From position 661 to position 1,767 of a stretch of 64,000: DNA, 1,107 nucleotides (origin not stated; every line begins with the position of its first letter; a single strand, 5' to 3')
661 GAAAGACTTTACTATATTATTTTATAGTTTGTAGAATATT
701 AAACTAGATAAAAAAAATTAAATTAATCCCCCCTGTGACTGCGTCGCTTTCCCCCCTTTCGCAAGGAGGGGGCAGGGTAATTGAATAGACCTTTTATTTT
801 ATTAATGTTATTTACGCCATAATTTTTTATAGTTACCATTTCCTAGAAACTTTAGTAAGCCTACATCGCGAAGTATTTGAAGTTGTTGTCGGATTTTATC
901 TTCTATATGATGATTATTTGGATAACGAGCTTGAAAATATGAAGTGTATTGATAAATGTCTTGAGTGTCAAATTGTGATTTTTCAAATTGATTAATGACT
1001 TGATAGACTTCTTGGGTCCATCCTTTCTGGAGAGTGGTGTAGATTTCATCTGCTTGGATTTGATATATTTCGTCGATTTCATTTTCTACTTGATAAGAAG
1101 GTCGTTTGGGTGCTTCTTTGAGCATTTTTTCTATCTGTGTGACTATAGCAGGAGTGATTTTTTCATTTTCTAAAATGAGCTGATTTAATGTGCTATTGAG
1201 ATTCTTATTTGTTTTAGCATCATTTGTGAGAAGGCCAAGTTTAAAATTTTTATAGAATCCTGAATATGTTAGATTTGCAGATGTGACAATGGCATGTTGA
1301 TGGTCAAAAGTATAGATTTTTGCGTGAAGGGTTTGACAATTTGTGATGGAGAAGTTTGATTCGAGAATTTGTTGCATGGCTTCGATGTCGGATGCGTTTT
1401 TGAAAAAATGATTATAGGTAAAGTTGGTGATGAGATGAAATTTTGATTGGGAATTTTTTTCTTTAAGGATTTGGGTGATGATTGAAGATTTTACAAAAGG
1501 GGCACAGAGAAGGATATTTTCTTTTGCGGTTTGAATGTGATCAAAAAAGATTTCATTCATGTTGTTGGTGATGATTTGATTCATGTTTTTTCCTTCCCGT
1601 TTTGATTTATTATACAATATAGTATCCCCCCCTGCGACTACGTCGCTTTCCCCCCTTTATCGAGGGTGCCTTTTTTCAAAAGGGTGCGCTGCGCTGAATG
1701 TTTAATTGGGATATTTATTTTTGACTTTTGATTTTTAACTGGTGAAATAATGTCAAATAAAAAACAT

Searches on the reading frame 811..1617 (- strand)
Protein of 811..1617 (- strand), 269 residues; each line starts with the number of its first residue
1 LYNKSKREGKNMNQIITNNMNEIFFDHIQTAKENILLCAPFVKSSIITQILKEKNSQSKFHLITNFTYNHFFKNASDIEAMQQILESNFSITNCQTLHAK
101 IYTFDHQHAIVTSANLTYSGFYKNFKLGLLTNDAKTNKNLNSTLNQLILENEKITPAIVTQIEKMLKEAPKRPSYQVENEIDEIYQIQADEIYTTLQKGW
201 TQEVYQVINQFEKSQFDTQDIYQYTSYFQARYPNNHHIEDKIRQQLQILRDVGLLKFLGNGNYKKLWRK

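Call 86: search_protein_families(library=pfam, proteins=[window:811-1617:-], max_evalue=0.001)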
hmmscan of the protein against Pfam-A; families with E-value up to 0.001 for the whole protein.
window:811-1617:- (269 aa): 3 families
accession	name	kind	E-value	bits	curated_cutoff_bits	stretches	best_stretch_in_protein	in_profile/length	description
PF17726.7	DpnI_C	-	8.4e-27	93.6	23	1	197-265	2-70/70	Dam-replacing HTH domain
PF13091.12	PLDc_2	-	6.3e-15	55.6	27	1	26-147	3-131/132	PLD-like domain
PF00614.28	PLDc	-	0.00032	21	21.9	1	96-118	4-26/28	Phospholipase D Active site motif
